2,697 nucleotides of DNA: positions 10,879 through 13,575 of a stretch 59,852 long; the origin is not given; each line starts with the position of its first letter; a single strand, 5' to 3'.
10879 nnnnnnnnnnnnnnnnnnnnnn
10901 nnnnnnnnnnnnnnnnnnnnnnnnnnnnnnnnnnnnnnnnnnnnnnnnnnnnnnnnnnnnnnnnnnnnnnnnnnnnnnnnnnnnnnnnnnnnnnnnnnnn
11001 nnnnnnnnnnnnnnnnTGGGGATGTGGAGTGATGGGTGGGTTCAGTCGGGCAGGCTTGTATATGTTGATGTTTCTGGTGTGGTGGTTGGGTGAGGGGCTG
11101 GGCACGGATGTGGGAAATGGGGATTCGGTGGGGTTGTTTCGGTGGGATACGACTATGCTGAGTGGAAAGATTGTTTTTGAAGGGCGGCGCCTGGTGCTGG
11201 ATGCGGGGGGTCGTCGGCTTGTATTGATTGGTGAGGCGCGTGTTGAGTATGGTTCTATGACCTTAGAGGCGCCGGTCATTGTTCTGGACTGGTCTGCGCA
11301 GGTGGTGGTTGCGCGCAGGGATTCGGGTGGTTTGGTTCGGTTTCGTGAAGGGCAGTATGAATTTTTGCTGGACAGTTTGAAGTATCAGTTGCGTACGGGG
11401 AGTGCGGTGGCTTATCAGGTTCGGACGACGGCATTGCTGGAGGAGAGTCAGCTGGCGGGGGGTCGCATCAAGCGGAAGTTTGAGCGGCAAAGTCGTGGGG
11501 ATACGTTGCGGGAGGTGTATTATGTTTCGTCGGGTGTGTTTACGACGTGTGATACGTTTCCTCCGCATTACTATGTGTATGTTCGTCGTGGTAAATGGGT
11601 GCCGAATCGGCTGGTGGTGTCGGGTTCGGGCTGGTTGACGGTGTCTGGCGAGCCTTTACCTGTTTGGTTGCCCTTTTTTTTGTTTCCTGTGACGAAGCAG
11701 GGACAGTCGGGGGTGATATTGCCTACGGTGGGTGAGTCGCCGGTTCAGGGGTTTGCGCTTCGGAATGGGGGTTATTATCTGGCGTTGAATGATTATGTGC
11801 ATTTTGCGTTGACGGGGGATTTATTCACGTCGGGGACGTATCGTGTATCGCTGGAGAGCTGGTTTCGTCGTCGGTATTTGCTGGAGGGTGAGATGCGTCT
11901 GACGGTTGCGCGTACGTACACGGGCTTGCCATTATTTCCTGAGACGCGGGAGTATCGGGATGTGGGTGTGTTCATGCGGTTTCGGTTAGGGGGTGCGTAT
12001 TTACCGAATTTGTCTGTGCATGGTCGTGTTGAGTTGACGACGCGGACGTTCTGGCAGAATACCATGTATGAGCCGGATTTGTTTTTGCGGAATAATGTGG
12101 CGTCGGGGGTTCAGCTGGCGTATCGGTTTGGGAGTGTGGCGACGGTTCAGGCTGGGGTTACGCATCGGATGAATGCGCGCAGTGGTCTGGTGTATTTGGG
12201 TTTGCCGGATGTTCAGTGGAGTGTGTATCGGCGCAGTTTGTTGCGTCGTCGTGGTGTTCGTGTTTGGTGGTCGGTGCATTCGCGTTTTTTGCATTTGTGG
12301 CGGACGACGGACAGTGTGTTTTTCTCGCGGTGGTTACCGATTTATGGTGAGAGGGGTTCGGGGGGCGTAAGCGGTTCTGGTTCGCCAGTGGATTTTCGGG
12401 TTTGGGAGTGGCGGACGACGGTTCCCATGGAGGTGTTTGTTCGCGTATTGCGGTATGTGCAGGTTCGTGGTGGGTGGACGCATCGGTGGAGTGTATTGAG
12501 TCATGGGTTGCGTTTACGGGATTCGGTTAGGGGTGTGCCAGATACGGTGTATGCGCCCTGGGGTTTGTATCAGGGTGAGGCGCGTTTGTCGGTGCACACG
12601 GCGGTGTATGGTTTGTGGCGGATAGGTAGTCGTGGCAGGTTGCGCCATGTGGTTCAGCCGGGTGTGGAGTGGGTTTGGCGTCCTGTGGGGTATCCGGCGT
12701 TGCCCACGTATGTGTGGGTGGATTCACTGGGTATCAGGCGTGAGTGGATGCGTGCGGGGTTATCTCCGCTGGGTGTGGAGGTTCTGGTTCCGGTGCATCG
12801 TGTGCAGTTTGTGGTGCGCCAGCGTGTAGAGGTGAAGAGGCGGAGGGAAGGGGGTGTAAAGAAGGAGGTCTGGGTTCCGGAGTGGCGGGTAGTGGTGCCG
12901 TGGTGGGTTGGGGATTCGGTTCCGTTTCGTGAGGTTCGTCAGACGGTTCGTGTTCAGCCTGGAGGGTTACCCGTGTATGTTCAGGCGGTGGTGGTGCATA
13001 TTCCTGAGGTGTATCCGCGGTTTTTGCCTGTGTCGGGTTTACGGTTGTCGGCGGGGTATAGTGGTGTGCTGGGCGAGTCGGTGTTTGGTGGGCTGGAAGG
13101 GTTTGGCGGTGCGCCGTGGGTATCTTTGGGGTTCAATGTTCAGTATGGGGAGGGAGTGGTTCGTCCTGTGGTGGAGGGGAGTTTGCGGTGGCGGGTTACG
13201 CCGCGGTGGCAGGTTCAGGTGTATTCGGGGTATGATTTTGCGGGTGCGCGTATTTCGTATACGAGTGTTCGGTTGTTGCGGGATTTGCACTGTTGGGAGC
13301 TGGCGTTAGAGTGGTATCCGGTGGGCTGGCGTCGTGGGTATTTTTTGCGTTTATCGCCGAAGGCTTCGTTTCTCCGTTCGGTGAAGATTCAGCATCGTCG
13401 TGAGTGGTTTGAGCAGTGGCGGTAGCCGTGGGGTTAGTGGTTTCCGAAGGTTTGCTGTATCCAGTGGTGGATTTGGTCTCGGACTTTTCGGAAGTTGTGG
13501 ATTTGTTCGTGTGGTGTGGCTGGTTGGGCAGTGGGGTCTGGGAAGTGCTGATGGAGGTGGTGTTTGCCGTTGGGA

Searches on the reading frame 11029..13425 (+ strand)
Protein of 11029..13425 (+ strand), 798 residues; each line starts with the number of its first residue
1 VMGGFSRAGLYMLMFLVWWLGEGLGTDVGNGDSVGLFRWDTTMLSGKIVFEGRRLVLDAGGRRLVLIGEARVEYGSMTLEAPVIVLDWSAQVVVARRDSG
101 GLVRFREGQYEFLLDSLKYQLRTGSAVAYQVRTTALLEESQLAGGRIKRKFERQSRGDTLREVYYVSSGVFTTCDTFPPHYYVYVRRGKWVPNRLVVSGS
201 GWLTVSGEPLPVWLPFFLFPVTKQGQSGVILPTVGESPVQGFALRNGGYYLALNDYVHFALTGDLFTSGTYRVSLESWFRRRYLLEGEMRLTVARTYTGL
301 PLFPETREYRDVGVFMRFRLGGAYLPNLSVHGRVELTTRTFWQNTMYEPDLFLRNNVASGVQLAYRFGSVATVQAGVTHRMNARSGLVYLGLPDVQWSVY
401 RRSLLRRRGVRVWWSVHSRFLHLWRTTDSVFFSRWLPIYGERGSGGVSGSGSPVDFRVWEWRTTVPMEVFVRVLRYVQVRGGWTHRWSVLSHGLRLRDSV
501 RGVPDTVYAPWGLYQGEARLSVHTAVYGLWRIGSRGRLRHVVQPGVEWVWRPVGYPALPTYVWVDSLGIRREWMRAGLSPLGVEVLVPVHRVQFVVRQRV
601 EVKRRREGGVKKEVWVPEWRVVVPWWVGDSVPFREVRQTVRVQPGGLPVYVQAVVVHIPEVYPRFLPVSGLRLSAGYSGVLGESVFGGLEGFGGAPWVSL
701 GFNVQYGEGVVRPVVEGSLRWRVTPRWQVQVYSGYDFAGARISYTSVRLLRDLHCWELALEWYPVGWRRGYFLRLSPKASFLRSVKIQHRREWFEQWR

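Call 22: search_protein_families(library=pfam, max_evalue=0.01, proteins=[window:11029-13425:+])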
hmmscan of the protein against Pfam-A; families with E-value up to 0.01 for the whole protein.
window:11029-13425:+ (798 aa): 1 family
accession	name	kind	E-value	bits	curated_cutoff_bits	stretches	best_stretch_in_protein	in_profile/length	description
PF19838.5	LptD_2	-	1.8e-42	146.1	22.5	1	196-552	1-351/464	LptD protein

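Call 36: find_homologous_proteins(query=window:11032-13425:+, max_evalue=1e-30)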
Query window:11032-13425:+ (797 aa): 12 proteins with E <= 1e-30 among 8000 candidates.
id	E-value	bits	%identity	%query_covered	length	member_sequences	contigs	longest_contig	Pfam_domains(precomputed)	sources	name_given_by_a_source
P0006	0.0e+0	1828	100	100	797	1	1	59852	PF19838.6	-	-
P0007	2.2e-65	239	26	67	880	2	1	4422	PF19838.6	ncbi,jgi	-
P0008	1.6e-45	173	24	75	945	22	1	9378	PF19838.6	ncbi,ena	-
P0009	9.1e-45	171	25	63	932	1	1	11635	PF19838.6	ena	-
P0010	1.0e-44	171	25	63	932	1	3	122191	PF19838.6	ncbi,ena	-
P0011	1.0e-44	171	24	65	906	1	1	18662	PF19838.6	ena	-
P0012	1.0e-44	171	25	63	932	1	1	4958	PF19838.6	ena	-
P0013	1.1e-44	171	25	63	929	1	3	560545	PF19838.6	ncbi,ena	-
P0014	1.3e-44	170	25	63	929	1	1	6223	PF19838.6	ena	-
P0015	1.3e-44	170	25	63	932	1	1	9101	PF19838.6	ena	-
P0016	2.7e-44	169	25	63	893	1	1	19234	PF19838.6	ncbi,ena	-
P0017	1.1e-38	151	27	65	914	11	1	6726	PF19838.6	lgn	-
